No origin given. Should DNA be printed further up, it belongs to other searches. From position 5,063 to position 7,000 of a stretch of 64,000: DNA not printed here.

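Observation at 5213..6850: Glutaminyl-cyclase-like beta-propeller fused to a transglutaminase-like protease domain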

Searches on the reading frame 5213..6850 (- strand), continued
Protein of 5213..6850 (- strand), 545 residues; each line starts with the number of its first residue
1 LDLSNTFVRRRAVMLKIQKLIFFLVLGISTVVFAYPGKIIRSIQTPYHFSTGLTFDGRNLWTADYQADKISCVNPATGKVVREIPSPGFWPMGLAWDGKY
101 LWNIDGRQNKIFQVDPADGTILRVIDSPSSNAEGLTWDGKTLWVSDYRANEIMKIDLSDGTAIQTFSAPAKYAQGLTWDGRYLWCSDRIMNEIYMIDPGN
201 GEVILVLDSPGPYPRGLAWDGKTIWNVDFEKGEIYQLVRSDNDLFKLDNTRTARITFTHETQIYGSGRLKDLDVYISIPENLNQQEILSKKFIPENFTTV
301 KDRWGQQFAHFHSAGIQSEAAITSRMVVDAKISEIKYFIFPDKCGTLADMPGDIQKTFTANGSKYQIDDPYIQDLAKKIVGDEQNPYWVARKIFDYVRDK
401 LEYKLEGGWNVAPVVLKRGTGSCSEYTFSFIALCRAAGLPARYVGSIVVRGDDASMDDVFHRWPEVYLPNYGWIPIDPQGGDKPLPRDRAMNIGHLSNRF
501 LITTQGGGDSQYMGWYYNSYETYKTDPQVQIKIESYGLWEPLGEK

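Call 17: search_protein_representatives(protein=P0001)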
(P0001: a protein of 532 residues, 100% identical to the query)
Query: 532 residues. Proteins with E-value up to 0.001 (for the whole library): 23916; up to 1e-10: 6086; up to 1e-30: 685. The best 150 are listed.
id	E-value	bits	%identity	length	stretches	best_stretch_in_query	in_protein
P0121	2.7e-170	584.1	48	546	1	3-528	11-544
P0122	4.4e-158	543.8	45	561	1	10-531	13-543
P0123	6.9e-152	523.4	44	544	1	10-532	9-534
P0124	9.4e-152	522.9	44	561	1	17-531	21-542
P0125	1.0e-148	512.9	44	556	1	20-532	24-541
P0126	1.8e-143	495.6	41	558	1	3-530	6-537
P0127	3.6e-143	494.6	43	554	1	22-528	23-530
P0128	4.0e-143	494.4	44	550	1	25-529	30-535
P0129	7.6e-143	493.5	43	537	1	8-528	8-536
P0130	1.3e-142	492.8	42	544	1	8-530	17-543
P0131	4.2e-141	487.8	44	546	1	13-529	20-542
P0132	2.6e-137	475.2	43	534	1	11-531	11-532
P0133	1.2e-134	466.4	47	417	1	122-528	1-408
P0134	2.6e-131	455.4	39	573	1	8-520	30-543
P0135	5.0e-131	454.5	40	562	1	7-531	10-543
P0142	4.9e-118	411.6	39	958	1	18-527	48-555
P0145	1.5e-116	406.7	44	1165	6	78-225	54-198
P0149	9.0e-114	397.5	34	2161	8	27-227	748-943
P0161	1.0e-99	351.1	39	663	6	38-215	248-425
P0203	6.0e-67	243.0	37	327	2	28-224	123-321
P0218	7.7e-62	226.1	39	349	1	224-531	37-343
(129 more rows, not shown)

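Call 19: search_protein_families(library=pfam, proteins=[P0145, P0149, P0161, P0203, P0218, P0142], max_evalue=0.001)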
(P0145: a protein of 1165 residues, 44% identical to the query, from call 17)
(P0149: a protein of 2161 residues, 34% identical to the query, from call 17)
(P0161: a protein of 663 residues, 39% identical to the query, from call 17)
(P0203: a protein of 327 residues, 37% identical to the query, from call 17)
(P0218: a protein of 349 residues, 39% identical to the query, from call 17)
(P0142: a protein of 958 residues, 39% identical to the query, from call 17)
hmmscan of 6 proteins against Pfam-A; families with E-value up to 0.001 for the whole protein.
P0145 (1165 aa): 7 families
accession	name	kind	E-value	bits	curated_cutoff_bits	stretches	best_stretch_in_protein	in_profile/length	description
PF24684.1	Vgb_lyase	-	4.8e-42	144.2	50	3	59-243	21-213/290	Virginiamycin B lyase family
PF08450.18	SGL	-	7.4e-13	49.1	26.3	0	218-450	6-231/246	SMP-30/Gluconolactonase/LRE-like region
PF21959.2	DUF6923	-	6.7e-11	42.9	27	0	180-252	97-172/234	Repeat of unknown function (DUF6923)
PF17963.7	Big_9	-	3.2e-06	28.4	23.6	1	974-1052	1-89/89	Bacterial Ig domain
PF07705.17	CARDB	-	1.9e-05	25.3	22.7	1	1059-1158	2-99/101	CARDB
PF18911.6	PKD_4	-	4.4e-05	23.9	27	1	974-1053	1-85/85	PKD domain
PF17164.10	DUF5122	-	5.4e-05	23.8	27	0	373-395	10-32/36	Domain of unknown function (DUF5122) beta-propeller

P0149 (2161 aa): 16 families
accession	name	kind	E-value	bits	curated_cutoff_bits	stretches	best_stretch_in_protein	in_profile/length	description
PF13620.12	CarboxypepD_reg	-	4.5e-58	194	32.3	6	240-311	2-76/82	Carboxypeptidase regulatory-like domain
PF24684.1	Vgb_lyase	-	4.2e-46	157.5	50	4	1178-1363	23-216/290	Virginiamycin B lyase family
PF09430.16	EMC7_beta-sandw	-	2.4e-43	147.6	26.6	2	1465-1522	6-62/122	ER membrane protein complex subunit 7, beta-sandwich domain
PF13715.12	CarbopepD_reg_2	-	5.6e-41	138.9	32.2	3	240-309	1-69/88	CarboxypepD_reg-like domain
PF17210.9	SdrD_B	-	3.2e-38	130.8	29.7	3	1865-1930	12-81/112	SdrD B-like domain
PF17802.7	SpaA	-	1.4e-25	89.7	23.1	1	958-1022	11-82/91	Prealbumin-like fold domain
PF23193.1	NOMO_3rd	-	3.5e-16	59.8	27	0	1100-1128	59-87/120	NOMO third transthyretin-like domain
PF21959.2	DUF6923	-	8.6e-16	58.9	27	0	773-846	108-185/234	Repeat of unknown function (DUF6923)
PF08450.18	SGL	-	6.8e-15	55.8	26.3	0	772-882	113-232/246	SMP-30/Gluconolactonase/LRE-like region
PF14686.12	fn3_3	-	3.4e-13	49.6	24.4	0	1102-1131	28-57/75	Polysaccharide lyase family 4, domain II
PF13449.12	Phytase-like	-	2.1e-08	34.8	27.6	0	1172-1329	7-109/284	Esterase-like activity of phytase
PF23194.1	NOMO_5th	-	2.9e-08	34.4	27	0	1636-1702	2-79/89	NOMO fifth transthyretin-like domain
PF20598.4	DUF6795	-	9.7e-08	32.7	27.4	1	240-281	1-48/103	Domain of unknown function (DUF6795)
PF22902.2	NOMO1-like_9th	-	1.4e-06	28.4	27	0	238-300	3-67/75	BOS complex subunit NOMO1-like, beta sandwich domain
PF10670.15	DUF4198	-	6e-06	27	34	0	240-286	149-203/209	Domain of unknown function (DUF4198)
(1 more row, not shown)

P0161 (663 aa): 2 families
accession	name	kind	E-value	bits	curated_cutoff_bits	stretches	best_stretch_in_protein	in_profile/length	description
PF21959.2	DUF6923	-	1.1e-13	52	27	0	429-505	110-184/234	Repeat of unknown function (DUF6923)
PF08450.18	SGL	-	5.9e-09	36.3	26.3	1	495-635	93-236/246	SMP-30/Gluconolactonase/LRE-like region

P0203 (327 aa): 9 families
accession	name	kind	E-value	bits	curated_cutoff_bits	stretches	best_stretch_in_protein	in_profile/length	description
PF21959.2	DUF6923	-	4.3e-17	63.1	27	1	68-170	69-171/234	Repeat of unknown function (DUF6923)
PF18911.6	PKD_4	-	1.4e-12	47.9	27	1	40-120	4-85/85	PKD domain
PF00801.26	PKD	-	7.6e-10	39.1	23.5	1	53-114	12-75/80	PKD domain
PF24684.1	Vgb_lyase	-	9.9e-09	34.8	50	1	140-321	66-249/290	Virginiamycin B lyase family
PF22352.2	K319L-like_PKD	-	7e-08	32.8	27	1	58-120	14-84/84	K319L-like, PKD domain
PF08450.18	SGL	-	1.4e-05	25.3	26.3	0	132-191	2-63/246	SMP-30/Gluconolactonase/LRE-like region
PF13360.13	PQQ_2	-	4.3e-05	23.7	27.6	0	218-288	163-230/233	Outer membrane protein assembly factor BamB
PF17957.7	Big_7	-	0.00074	20.6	24.1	0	40-106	1-60/70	Bacterial Ig domain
PF05096.18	Glu_cyclase_2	-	0.00077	19.4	22.3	0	174-283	42-150/249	Glutamine cyclotransferase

P0218 (349 aa): 1 family
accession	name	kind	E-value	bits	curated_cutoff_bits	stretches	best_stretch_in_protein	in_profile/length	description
PF01841.26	Transglut_core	-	7.2e-24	84.6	23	1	176-279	3-107/108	Transglutaminase-like superfamily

P0142 (958 aa): 4 families
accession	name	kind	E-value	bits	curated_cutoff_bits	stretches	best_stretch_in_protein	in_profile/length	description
PF01841.26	Transglut_core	-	1.6e-20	73.8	23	1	391-492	4-107/108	Transglutaminase-like superfamily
PF13860.13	FlgD_ig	-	3.3e-13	49.8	27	1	884-943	13-73/79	FlgD Ig-like domain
PF21959.2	DUF6923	-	4.4e-06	27.1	27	0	127-182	110-167/234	Repeat of unknown function (DUF6923)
PF18962.6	Por_Secre_tail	-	8.4e-06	26.4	27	1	876-955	3-74/75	Secretion system C-terminal sorting domain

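Call 21: predict_structure(alignment_id=A1)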
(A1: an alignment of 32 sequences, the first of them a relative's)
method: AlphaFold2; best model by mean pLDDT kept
length: 532 residues; sequences in the alignment: 32
mean_pLDDT: 87.1   pTM: 0.85
mean pLDDT of the five models: 87.1, 87.1, 85.7, 84.0, 81.6
residues with pLDDT >= 90: 324; 70-90: 150; 50-70: 42; < 50: 16
segments of 3 or more residues with pLDDT < 50: 436-447
pLDDT, mean of each block of 10 residues (from residue 1): 76 58 92 93 97 94 97 87 97 93 96 94 97 95 94 92 96 95 94 93 96 94 92 87 90 94 87 92 91 90 92 90 92 95 86 92 97 95 86 72 86 87 92 54 49 92 68 80 66 66 74 92 79 44
secondary structure, 60 per line:
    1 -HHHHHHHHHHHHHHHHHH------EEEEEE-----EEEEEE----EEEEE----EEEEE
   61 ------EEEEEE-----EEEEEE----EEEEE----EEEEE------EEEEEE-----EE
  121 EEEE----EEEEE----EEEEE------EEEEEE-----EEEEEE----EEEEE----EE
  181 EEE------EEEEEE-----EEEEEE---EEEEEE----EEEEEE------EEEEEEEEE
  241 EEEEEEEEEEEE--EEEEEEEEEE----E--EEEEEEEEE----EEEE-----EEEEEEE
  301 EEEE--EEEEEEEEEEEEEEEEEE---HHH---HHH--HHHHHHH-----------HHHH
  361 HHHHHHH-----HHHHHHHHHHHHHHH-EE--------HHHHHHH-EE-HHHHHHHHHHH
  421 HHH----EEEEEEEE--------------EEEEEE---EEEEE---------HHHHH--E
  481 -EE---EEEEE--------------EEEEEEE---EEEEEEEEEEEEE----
elements in order: H2-19 E26-31 E37-42 E47-51 E56-60 E67-72 E78-83 E88-92 E97-101 E108-113 E119-124 E129-133 E138-142 E149-154 E160-165 E170-174 E179-183 E190-195 E201-206 E210-215 E220-225 E232-252 E255-264 E272-280 E285-288 E294-304 E307-324 H339-345 H357-367 H373-387 H399-405 H410-423 E428-435 E450-455 E459-463 H473-477 E487-491 E506-512 E516-528

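Call 26: fold_search(model_id=the predicted structure, library=pdb)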
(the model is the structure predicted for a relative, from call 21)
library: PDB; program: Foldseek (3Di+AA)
matches with E <= 10: 1811; with E <= 0.001: 1389
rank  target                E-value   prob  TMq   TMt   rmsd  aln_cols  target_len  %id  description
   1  3isr_A                1.8e-15  1.00  0.38  0.65   7.0       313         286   18  The Crystal Structure of a Putative Cysteine Protease from Cytophaga hutchinsonii to 1.9A (released 2009-09-08)
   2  3isr_C                6.9e-15  1.00  0.39  0.67   5.9       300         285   19  The Crystal Structure of a Putative Cysteine Protease from Cytophaga hutchinsonii to 1.9A (released 2009-09-08)
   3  3isr_B                1.3e-14  1.00  0.39  0.65   5.8       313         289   18  The Crystal Structure of a Putative Cysteine Protease from Cytophaga hutchinsonii to 1.9A (released 2009-09-08)
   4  3nol                  2.7e-12  1.00  0.34  0.75   3.3       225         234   17  Crystal structure of Zymomonas mobilis Glutaminyl Cyclase (trigonal form) (released 2010-11-03)
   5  2iwa                  3.2e-12  1.00  0.35  0.69   2.8       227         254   19  Unbound glutaminyl cyclotransferase from Carica papaya. (released 2006-07-04)
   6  3mbr                  7.6e-12  1.00  0.35  0.76   3.0       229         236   18  Crystal Structure of the Glutaminyl Cyclase from Xanthomonas campestris (released 2010-06-30)
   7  1l0q_A                9.3e-12  1.00  0.26  0.34   9.1       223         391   21  Tandem YVTN beta-propeller and PKD domains from an archaeal surface layer protein (released 2002-11-06)
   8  2z2o_A                1.8e-11  1.00  0.27  0.44   6.5       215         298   21  Crystal Structure of apo virginiamycin B lyase from Staphylococcus aureus (released 2007-06-19)
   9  2z2p_A                3.2e-11  1.00  0.26  0.43   6.0       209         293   22  Crystal Structure of catalytically inactive H270A virginiamycin B lyase from Staphylococcus aureus with Quinupristin (released 2007-06-19)
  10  2faw_A                4.3e-11  1.00  0.35  0.72   3.1       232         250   19  crystal structure of papaya glutaminyl cyclase (released 2006-10-03)
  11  6ren_A                6.5e-11  1.00  0.31  0.61   4.2       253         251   15  Crystal structure of 3fPizza6-SH with Zn2+ (released 2019-07-31)
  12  3nok_A                8.3e-11  1.00  0.34  0.74   4.2       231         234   16  Crystal structure of Myxococcus xanthus Glutaminyl Cyclase (released 2010-11-03)
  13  2z2n                  1.7e-10  1.00  0.26  0.42   6.2       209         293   22  Crystal Structure of selenomethionine substituted virginiamycin B lyase from Staphylococcus aureus (released 2007-06-19)
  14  6rej                  1.9e-10  1.00  0.30  0.60   5.2       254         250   16  Crystal structure of Pizza6-SH with Zn2+ (released 2019-07-31)
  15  6rek                  2.1e-10  1.00  0.30  0.59   5.0       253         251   16  Crystal structure of Pizza6-SH with Cu2+ (released 2019-07-31)
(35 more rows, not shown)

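Call 45: find_related_loci(query=A1, collection=genome_contigs, flank=6000)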
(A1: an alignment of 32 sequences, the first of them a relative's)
Query A1 (532 aa) in genome_contigs; peptide patterns used: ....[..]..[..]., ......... (x = any residue, [..] = any of these).
376 stretches matched a pattern; 362 encode a relative of the query (tblastn E <= 1e-3); the best 80 are kept; 80 distinct loci.
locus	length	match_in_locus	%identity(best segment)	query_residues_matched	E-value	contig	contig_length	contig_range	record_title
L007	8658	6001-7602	75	2-532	0e+0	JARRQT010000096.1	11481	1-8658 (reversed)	MAG: Calditrichia bacterium isolate Spart_209_MAG scaffold_2928, whole genome shotgun sequence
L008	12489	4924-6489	71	8-529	0e+0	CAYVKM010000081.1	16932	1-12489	MAG TPA_asm: uncultured Calditrichaceae bacterium isolate SRP214966_co2_132 genome assembly, contig: NODE_5114_length_16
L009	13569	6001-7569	72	7-529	0e+0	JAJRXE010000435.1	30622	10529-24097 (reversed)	MAG: Calditrichota bacterium isolate Dive96_bin3.123 k141_4319592, whole genome shotgun sequence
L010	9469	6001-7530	73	20-529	0e+0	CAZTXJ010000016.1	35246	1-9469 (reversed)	MAG TPA_asm: uncultured Calditrichaceae bacterium isolate binchicken_co163_344 genome assembly, contig: NODE_1644_length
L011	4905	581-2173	68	1-531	0e+0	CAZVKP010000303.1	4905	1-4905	MAG TPA_asm: uncultured Calditrichaceae bacterium isolate binchicken_co17_43 genome assembly, contig: NODE_31210_length_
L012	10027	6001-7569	69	6-529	0e+0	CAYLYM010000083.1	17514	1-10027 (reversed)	MAG TPA_asm: uncultured Calditrichaceae bacterium isolate binchicken_co19_583 genome assembly, contig: NODE_5177_length_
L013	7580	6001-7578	67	1-526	0e+0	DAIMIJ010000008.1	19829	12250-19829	MAG TPA_asm: Ignavibacteriaceae bacterium isolate CTOTU14585 NODE_184_length_19829_cov_7.433246, whole genome shotgun se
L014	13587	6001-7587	68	3-529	0e+0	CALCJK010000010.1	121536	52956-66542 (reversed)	MAG: uncultured bacterium isolate H1_Bin_METABAT__173_sub_1 genome assembly, contig: c_000000003903, whole genome shotgu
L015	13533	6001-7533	68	19-529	0e+0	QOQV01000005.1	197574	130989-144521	MAG: Ignavibacteriae bacterium isolate BY39 NODE_73, whole genome shotgun sequence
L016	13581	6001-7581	67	1-530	0e+0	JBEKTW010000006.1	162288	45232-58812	MAG: Bacteroidota bacterium isolate SPRUCE 567 SPRUCE_567_6, whole genome shotgun sequence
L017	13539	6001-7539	68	17-529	0e+0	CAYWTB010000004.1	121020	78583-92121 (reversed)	MAG TPA_asm: uncultured Caldithrix sp. isolate SRP214966_co4_526 genome assembly, contig: NODE_24_length_121020_cov_7.94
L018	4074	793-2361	68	7-531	0e+0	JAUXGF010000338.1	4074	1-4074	MAG: Calditrichaceae bacterium isolate CSMAG_2922 CSMAG_2922_k117_2783188_length_4074_cov_6.5861, whole genome shotgun s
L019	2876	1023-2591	65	7-529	0e+0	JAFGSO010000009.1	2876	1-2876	MAG: Calditrichaeota bacterium isolate Zod_Metabat.906 k87_167805, whole genome shotgun sequence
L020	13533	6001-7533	69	19-529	0e+0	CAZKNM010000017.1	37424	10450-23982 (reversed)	MAG TPA_asm: uncultured Melioribacteraceae bacterium isolate binchicken_co364_12 genome assembly, contig: NODE_647_lengt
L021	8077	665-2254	66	5-532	0e+0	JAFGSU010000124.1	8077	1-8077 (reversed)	MAG: candidate division KSB1 bacterium isolate Zod_Metabat.930 k87_3142904, whole genome shotgun sequence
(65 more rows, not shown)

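Call 54: find_encoding_contigs(protein=P0218, flank=5000, max_places=3)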
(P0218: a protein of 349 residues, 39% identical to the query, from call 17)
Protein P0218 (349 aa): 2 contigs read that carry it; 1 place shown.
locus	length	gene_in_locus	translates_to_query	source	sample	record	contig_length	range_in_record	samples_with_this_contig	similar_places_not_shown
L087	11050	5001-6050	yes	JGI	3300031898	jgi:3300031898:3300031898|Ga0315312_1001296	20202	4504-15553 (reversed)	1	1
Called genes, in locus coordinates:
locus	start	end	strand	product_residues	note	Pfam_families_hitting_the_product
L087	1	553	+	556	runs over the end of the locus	PF03235:GmrSD_N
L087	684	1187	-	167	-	-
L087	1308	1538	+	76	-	PF14076:DUF4258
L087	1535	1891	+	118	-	PF04014:MazE_antitoxin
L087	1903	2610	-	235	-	PF14907:NTP_transf_5 (weak)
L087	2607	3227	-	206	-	-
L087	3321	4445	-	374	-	PF01555:N6_N4_Mtase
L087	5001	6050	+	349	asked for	PF01841:Transglut_core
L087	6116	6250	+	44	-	-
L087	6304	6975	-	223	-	PF12773:DZR (faint), PF13248:Zn_ribbon_3 (weak)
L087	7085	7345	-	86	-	-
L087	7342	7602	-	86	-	-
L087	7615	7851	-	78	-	-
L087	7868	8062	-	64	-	-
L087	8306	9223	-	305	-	-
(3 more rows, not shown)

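Call 62: list_cluster_members(proteins=[P0001])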
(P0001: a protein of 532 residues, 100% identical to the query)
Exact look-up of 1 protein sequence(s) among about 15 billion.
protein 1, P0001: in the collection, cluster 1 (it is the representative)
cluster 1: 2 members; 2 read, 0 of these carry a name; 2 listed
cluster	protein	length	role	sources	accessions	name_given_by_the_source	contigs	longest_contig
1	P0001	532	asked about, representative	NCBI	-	-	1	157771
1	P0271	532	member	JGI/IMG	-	-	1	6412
